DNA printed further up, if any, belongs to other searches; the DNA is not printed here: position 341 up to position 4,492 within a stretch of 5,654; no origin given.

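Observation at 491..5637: Translationally coupled pair: unknown 437-aa protein + Zn-rich helicase-DUF1998 fusion, a candidate undescribed (Druantia-III/DISARM-core-like) defence system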

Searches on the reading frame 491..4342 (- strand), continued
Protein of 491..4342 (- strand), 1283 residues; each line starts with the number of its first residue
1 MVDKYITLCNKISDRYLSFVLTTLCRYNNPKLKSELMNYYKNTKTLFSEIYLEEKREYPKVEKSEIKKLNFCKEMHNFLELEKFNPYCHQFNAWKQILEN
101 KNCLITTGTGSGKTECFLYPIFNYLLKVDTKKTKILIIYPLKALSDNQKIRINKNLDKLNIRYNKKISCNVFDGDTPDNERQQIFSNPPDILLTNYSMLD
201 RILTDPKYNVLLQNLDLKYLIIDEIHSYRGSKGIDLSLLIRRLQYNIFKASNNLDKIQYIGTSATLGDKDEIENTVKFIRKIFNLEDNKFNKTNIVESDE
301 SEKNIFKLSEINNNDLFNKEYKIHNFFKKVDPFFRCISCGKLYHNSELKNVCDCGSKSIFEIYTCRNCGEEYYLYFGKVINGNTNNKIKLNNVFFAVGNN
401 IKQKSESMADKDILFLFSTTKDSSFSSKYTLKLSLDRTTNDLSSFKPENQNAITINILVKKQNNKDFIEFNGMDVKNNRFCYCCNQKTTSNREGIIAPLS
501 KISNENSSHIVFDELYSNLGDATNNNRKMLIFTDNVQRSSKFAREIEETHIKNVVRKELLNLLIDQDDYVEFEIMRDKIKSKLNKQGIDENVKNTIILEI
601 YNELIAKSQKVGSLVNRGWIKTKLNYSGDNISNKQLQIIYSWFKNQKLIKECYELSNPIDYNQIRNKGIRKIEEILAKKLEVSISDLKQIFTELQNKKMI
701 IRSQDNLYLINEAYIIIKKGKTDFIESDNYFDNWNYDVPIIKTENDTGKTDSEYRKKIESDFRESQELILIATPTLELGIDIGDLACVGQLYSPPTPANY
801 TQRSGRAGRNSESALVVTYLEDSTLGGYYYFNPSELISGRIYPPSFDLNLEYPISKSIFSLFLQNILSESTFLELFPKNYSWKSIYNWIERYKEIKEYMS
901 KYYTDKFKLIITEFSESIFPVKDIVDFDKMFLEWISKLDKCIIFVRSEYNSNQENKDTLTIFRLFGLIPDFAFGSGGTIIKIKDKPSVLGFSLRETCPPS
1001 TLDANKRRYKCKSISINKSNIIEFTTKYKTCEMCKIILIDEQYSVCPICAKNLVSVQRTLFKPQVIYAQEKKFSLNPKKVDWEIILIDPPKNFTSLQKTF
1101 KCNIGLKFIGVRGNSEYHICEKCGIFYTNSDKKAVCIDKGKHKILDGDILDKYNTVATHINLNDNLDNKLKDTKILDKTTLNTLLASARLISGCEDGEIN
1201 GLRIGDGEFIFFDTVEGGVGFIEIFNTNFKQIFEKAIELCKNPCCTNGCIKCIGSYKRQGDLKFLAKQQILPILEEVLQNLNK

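Call 16: find_homologous_proteins(query=window:491-4342:-, max_evalue=1e-20)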
Query window:491-4342:- (1283 aa): 6436 proteins with E <= 1e-20 among 8000 candidates; the best 120 are listed.
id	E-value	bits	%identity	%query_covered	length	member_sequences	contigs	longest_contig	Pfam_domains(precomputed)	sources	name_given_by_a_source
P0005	0.0e+0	2807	97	100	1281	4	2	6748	PF00270.36,PF09369.16,PF00271.38,PF04851.22,PF27116.1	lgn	-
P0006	0.0e+0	2471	85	100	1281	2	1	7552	PF00270.36,PF09369.16,PF00271.38,PF04851.22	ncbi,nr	ncbi:MAG: DEAD/DEAH box helicase [Candidatus ainarchaeum sp.]|nr:DEAD/DEAH box helicase [Candidatus 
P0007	0.0e+0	2456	85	100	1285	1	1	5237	PF00270.36,PF09369.16,PF00271.38,PF04851.22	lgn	-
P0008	0.0e+0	1207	47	100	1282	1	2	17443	PF00270.36,PF00176.30,PF09369.16,PF00271.38,PF04851.22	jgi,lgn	-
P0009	0.0e+0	1084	45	100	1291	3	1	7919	PF00270.36,PF09369.16,PF00271.38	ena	-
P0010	0.0e+0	1083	45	100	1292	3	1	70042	PF00270.36,PF09369.16,PF00271.38,PF04851.22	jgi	-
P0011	8.5e-240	817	38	99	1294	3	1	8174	PF00270.36,PF09369.16,PF00271.38,PF04851.22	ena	-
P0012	6.6e-231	788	38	99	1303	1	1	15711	PF00270.36,PF09369.16,PF00271.38,PF04851.22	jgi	-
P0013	7.2e-224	764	38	99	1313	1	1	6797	PF00270.36,PF09369.16,PF00271.38,PF04851.22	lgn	-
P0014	1.6e-212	727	35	99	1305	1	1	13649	PF00270.36,PF09369.16,PF00271.38,PF22590.3,PF04851.22,PF27116.1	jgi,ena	-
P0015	1.7e-204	700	34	99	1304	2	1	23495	PF00270.36,PF09369.16,PF00271.38,PF04851.22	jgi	jgi:superfamily II DNA/RNA helicase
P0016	3.5e-201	689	34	99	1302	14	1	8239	PF00270.36,PF09369.16,PF00271.38,PF22590.3,PF04851.22,PF27116.1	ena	-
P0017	5.6e-200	685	36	99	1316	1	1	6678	PF00270.36,PF09369.16,PF00271.38,PF04851.22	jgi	jgi:superfamily II DNA/RNA helicase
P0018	1.3e-198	681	35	99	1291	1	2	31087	PF00270.36,PF09369.16,PF00271.38,PF27116.1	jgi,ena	-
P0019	6.0e-194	665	35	99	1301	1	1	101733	PF00270.36,PF09369.16,PF00271.38,PF04851.22,PF27116.1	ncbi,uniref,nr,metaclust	ncbi:DEAD/DEAH box helicase [Methanococcus voltae]|uniref:DEAD/DEAH box helicase domain protein n=1 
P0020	2.2e-193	663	35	94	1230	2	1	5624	PF00270.36,PF09369.16,PF00271.38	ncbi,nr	ncbi:MAG: DEAD/DEAH box helicase, partial [Bacteroidales bacterium]|nr:DEAD/DEAH box helicase [Bacte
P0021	3.3e-77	278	26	42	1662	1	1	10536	PF04480.19,PF00270.36,PF09369.16,PF00271.38,PF04851.22,PF27116.1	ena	-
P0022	2.9e-75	272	29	43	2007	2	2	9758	PF00270.36,PF09369.16,PF13091.13,PF00271.38,PF16565.12,PF04851.22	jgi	-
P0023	1.3e-67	247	24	43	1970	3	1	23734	PF00270.36,PF09369.16,PF00271.38,PF16565.12,PF04851.22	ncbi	ncbi:MAG: DEAD/DEAH box helicase [Blastocatellia bacterium]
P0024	9.5e-66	240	38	14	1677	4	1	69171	PF04480.19,PF00270.36,PF09369.16,PF18741.8,PF00271.38,PF04851.22,PF27116.1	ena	-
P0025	1.0e-63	234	25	43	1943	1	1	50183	PF00270.36,PF09369.16,PF00271.38,PF16565.12,PF04851.22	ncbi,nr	ncbi:MAG: MIT C-terminal domain-containing protein [Candidatus Eremiobacteraeota bacterium]|nr:MIT C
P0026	2.3e-63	233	32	22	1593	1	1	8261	PF00270.36,PF09369.16,PF00271.38,PF04851.22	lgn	-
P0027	6.4e-63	231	28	23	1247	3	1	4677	PF00270.36,PF00271.38,PF04851.22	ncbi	-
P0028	1.4e-62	230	24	43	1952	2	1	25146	PF00270.36,PF09369.16,PF00271.38,PF16565.12,PF04851.22,PF27116.1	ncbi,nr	ncbi:MAG: DEAD/DEAH box helicase [Bryobacterales bacterium]|nr:DEAD/DEAH box helicase [Bryobacterale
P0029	3.6e-62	229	43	14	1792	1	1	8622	PF04480.19,PF00270.36,PF09369.16,PF00271.38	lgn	-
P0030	2.9e-61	226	37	15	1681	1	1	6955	PF04480.19,PF00270.36,PF09369.16,PF00271.38,PF04851.22,PF27116.1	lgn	-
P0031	6.1e-60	221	40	16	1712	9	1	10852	PF00270.36,PF09369.16,PF00271.38,PF04851.22,PF27116.1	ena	-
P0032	6.2e-60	221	32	21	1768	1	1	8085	PF00270.36,PF09369.16,PF00271.38,PF04851.22,PF27116.1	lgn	-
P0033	3.0e-59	219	37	15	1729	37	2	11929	PF00270.36,PF09369.16,PF00271.38,PF27116.1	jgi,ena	-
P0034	4.7e-59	218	35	15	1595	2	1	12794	PF00270.36,PF09369.16,PF00271.38,PF04851.22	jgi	jgi:rubrerythrin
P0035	4.8e-59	218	39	15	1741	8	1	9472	PF00270.36,PF09369.16,PF00271.38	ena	-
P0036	7.5e-59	218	35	18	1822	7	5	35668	PF00270.36,PF09369.16,PF00271.38,PF04851.22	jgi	jgi:ATP-dependent helicase YprA (DUF1998 family)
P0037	1.4e-58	217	39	15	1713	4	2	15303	PF00270.36,PF09369.16,PF00271.38,PF04851.22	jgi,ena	-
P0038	1.5e-58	217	39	17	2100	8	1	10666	PF00270.36,PF09369.16,PF00271.38,PF04851.22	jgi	jgi:DEAD/DEAH box helicase domain-containing protein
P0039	1.6e-58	216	41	17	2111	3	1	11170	PF00270.36,PF09369.16,PF00271.38,PF04851.22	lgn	-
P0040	2.5e-58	216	37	19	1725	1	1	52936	PF00270.36,PF09369.16,PF00271.38,PF04851.22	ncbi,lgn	ncbi:MAG: DEAD/DEAH box helicase [bacterium]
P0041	3.8e-58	215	36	15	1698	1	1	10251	PF00270.36,PF09369.16,PF00271.38,PF27116.1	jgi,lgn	jgi:ATP-dependent helicase YprA (DUF1998 family)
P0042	4.8e-58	215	37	17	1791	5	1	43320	PF00270.36,PF09369.16,PF00271.38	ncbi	-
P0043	5.8e-58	215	36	16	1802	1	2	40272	PF00270.36,PF09369.16,PF00271.38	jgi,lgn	jgi:ATP-dependent helicase YprA (DUF1998 family)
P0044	6.6e-58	214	30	23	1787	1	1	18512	PF00270.36,PF09369.16,PF18741.8,PF00271.38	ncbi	ncbi:MAG: DEAD/DEAH box helicase [Xenococcaceae cyanobacterium]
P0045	1.1e-57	214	-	-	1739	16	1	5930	PF00270.36,PF09369.16,PF00271.38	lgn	-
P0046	1.3e-57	214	36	18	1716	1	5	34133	PF00270.36,PF09369.16,PF00271.38,PF04851.22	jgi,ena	-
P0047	2.3e-57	213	38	15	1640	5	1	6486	PF04480.19,PF00270.36,PF09369.16,PF00271.38,PF04851.22,PF27116.1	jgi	-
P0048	2.3e-57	213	32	23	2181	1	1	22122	PF00270.36,PF09369.16,PF00271.38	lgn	-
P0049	2.5e-57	213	39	14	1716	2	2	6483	PF00270.36,PF09369.16,PF00271.38,PF04851.22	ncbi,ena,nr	ncbi:MAG: DEAD/DEAH box helicase [Candidatus Sabulitectum sp.]|nr:DEAD/DEAH box helicase [Candidatus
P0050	2.6e-57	213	41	15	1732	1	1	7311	PF04480.19,PF00270.36,PF09369.16,PF00271.38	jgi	jgi:hypothetical protein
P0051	3.0e-57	212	39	15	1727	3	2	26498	PF00270.36,PF09369.16,PF00271.38,PF04851.22,PF27116.1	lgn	-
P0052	3.4e-57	212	34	19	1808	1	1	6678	PF00270.36,PF09369.16,PF18741.8,PF00271.38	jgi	jgi:superfamily II DNA/RNA helicase/very-short-patch-repair endonuclease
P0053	3.8e-57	212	31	25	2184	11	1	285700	PF00270.36,PF09369.16,PF00271.38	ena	-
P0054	3.9e-57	212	34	15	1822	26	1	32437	PF00270.36,PF09369.16,PF00271.38,PF04851.22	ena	-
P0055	4.0e-57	212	32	23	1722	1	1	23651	PF00270.36,PF09369.16,PF00271.38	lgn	-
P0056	4.3e-57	212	31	20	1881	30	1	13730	PF00270.36,PF09369.16,PF00271.38,PF27116.1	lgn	-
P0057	5.7e-57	211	31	25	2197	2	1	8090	PF00270.36,PF09369.16,PF00271.38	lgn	-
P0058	5.8e-57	211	41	14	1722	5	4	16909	PF00270.36,PF09369.16,PF00271.38,PF04851.22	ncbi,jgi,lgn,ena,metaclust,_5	jgi:ATP-dependent helicase YprA (DUF1998 family)|metaclust:\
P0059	6.7e-57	211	33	19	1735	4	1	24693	PF00270.36,PF09369.16,PF00271.38,PF04851.22,PF27116.1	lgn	-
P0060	9.7e-57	211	35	17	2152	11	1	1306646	PF00270.36,PF09369.16,PF00271.38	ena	-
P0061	1.1e-56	210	37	14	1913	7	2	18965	PF00270.36,PF09369.16,PF00271.38,PF27116.1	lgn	-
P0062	1.2e-56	210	35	18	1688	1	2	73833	PF00270.36,PF09369.16,PF00271.38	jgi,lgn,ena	jgi:superfamily II DNA/RNA helicase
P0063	1.9e-56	210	27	25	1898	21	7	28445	PF00270.36,PF09369.16,PF00271.38,PF27116.1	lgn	-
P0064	2.2e-56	209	39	15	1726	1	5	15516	PF00270.36,PF09369.16,PF00271.38,PF04851.22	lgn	-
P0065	2.3e-56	209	38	16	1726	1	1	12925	PF00270.36,PF09369.16,PF00271.38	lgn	-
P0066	2.7e-56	209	39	16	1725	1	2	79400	PF00270.36,PF09369.16,PF00271.38,PF27116.1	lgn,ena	-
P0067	2.9e-56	209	36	16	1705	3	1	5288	PF00270.36,PF00271.38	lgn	-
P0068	2.9e-56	209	32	21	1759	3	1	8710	PF00270.36,PF09369.16,PF00271.38,PF04851.22,PF27116.1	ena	-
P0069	3.2e-56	209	33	20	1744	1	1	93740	PF00270.36,PF09369.16,PF00271.38,PF27116.1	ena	-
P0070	3.4e-56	209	38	16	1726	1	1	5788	PF00270.36,PF09369.16,PF00271.38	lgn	-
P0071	3.8e-56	209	30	23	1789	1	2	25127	PF00270.36,PF09369.16,PF18741.8,PF00271.38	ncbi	-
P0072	4.2e-56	208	38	16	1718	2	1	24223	PF00270.36,PF09369.16,PF00271.38,PF04851.22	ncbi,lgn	-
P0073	4.8e-56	208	-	-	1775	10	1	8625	PF00270.36,PF09369.16,PF00271.38,PF04851.22,PF27116.1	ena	-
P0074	5.7e-56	208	31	21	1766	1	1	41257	PF00270.36,PF09369.16,PF00271.38,PF27116.1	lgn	-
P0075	6.0e-56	208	40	14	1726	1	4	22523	PF00270.36,PF09369.16,PF00271.38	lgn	-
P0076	6.2e-56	208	29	22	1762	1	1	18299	PF00270.36,PF09369.16,PF00271.38,PF04851.22,PF27116.1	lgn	-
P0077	7.5e-56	208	32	22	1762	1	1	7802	PF00270.36,PF09369.16,PF00271.38,PF04851.22,PF27116.1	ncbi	-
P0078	8.4e-56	207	37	16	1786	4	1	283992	PF00270.36,PF09369.16,PF00271.38,PF04851.22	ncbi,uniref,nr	ncbi:DEAD/DEAH box helicase [Limnoraphis robusta]|uniref:DEAD/DEAH box helicase n=1 Tax=Limnoraphis 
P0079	8.7e-56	207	36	15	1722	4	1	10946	PF00270.36,PF09369.16,PF00271.38,PF04851.22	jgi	-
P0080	9.5e-56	207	40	17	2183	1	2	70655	PF00270.36,PF09369.16,PF00271.38,PF04851.22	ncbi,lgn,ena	-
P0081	1.1e-55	207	37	15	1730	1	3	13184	PF00270.36,PF09369.16,PF00271.38,PF04851.22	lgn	-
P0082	1.1e-55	207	38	17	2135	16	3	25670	PF00270.36,PF09369.16,PF00271.38,PF04851.22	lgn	-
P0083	1.2e-55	207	41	14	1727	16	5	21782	PF00270.36,PF09369.16,PF00271.38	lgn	-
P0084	1.3e-55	207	37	16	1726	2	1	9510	PF00270.36,PF09369.16,PF00271.38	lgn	-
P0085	1.3e-55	207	38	16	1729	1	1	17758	PF04480.19,PF00270.36,PF09369.16,PF00271.38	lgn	-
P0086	1.3e-55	207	38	17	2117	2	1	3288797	PF00270.36,PF09369.16,PF00271.38,PF04851.22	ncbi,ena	-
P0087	1.4e-55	207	37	16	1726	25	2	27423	PF00270.36,PF09369.16,PF00271.38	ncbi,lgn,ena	-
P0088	1.5e-55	207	33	19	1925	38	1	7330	PF00270.36,PF09369.16,PF00271.38,PF04851.22,PF27116.1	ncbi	-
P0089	1.6e-55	207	35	17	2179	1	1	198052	PF00270.36,PF09369.16,PF00271.38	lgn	-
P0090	1.9e-55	206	40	14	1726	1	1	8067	PF00270.36,PF09369.16,PF00271.38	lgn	-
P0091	2.0e-55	206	38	17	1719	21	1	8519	PF00270.36,PF09369.16,PF00271.38,PF04851.22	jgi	jgi:superfamily II DNA/RNA helicase/very-short-patch-repair endonuclease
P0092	2.0e-55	206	36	17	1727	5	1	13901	PF00270.36,PF09369.16,PF00271.38,PF27116.1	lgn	-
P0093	2.3e-55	206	35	17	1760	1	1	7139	PF00270.36,PF09369.16,PF00271.38,PF04851.22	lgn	-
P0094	2.3e-55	206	32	23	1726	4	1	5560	PF00270.36,PF09369.16,PF00271.38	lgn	-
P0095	2.4e-55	206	38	16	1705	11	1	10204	PF00270.36,PF09369.16,PF00271.38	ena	-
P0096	2.5e-55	206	41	14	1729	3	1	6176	PF00270.36,PF09369.16,PF00271.38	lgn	-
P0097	2.6e-55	206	37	16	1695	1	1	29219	PF00270.36,PF09369.16,PF00271.38,PF27116.1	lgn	-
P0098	2.9e-55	206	33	18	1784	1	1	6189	PF00270.36,PF09369.16,PF00271.38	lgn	-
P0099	3.0e-55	206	37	16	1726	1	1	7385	PF00270.36,PF09369.16,PF00271.38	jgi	-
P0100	3.0e-55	206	37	16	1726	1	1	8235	PF00270.36,PF09369.16,PF00271.38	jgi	-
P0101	4.6e-55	205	33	17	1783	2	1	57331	PF00270.36,PF09369.16,PF00271.38,PF04851.22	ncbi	-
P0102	5.1e-55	205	34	22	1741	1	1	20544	PF00270.36,PF09369.16,PF00271.38,PF04851.22,PF27116.1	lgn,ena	-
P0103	5.1e-55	205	32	23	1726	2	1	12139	PF00270.36,PF09369.16,PF00271.38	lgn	-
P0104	5.3e-55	205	37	15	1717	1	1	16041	PF04480.19,PF00270.36,PF09369.16,PF00271.38,PF04851.22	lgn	-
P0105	5.4e-55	205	41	14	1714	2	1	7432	PF00270.36,PF09369.16,PF00271.38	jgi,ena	-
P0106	6.1e-55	205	31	22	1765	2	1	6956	PF00270.36,PF09369.16,PF00271.38,PF27116.1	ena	-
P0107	6.2e-55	205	31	21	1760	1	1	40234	PF00270.36,PF09369.16,PF00271.38,PF27116.1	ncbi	-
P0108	6.6e-55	205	32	20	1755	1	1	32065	PF00270.36,PF09369.16,PF00271.38,PF27116.1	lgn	-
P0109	6.7e-55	204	31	20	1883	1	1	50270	PF00270.36,PF09369.16,PF00271.38,PF27116.1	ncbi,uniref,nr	ncbi:DEAD/DEAH box helicase [Tolypothrix sp. FACHB-123]|uniref:DEAD/DEAH box helicase n=1 Tax=Tolypo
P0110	7.1e-55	204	37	16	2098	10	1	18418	PF00270.36,PF09369.16,PF00271.38,PF04851.22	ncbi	-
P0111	7.2e-55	204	-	-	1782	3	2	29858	PF00270.36,PF00271.38,PF04851.22,PF27116.1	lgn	-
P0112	7.6e-55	204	37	15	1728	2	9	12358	PF00270.36,PF09369.16,PF00271.38,PF04851.22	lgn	-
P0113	9.1e-55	204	30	21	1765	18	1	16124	PF00270.36,PF09369.16,PF00271.38,PF27116.1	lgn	-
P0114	9.3e-55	204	31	22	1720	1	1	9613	PF04480.19,PF00270.36,PF09369.16,PF18741.8,PF00271.38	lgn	-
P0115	9.9e-55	204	38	17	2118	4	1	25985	PF00270.36,PF09369.16,PF00271.38,PF04851.22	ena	-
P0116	1.0e-54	204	-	-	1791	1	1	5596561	PF00270.36,PF09369.16,PF00271.38,PF04851.22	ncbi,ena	-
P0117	1.1e-54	204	38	15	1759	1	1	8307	PF00270.36,PF09369.16,PF00271.38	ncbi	-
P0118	1.1e-54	204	42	15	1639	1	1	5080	PF00270.36,PF09369.16,PF00271.38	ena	-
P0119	1.1e-54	204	36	19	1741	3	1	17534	PF00270.36,PF09369.16,PF00271.38,PF04851.22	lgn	-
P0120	1.1e-54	204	42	14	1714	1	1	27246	PF00270.36,PF09369.16,PF00271.38,PF04851.22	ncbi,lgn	-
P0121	1.4e-54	203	36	16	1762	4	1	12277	PF00270.36,PF09369.16,PF00271.38,PF04851.22,PF27116.1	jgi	jgi:hypothetical protein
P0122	1.5e-54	203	36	18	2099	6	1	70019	PF00270.36,PF09369.16,PF00271.38,PF04851.22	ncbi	-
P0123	1.5e-54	203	-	-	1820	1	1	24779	PF00270.36,PF09369.16,PF00271.38,PF04851.22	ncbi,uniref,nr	ncbi:DEAD/DEAH box helicase [Spirulina sp. CS-785/01]|uniref:DEAD/DEAH box helicase n=1 Tax=Spirulin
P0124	1.8e-54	203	38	16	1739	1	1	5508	PF00270.36,PF09369.16,PF00271.38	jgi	jgi:ATP-dependent helicase YprA (DUF1998 family)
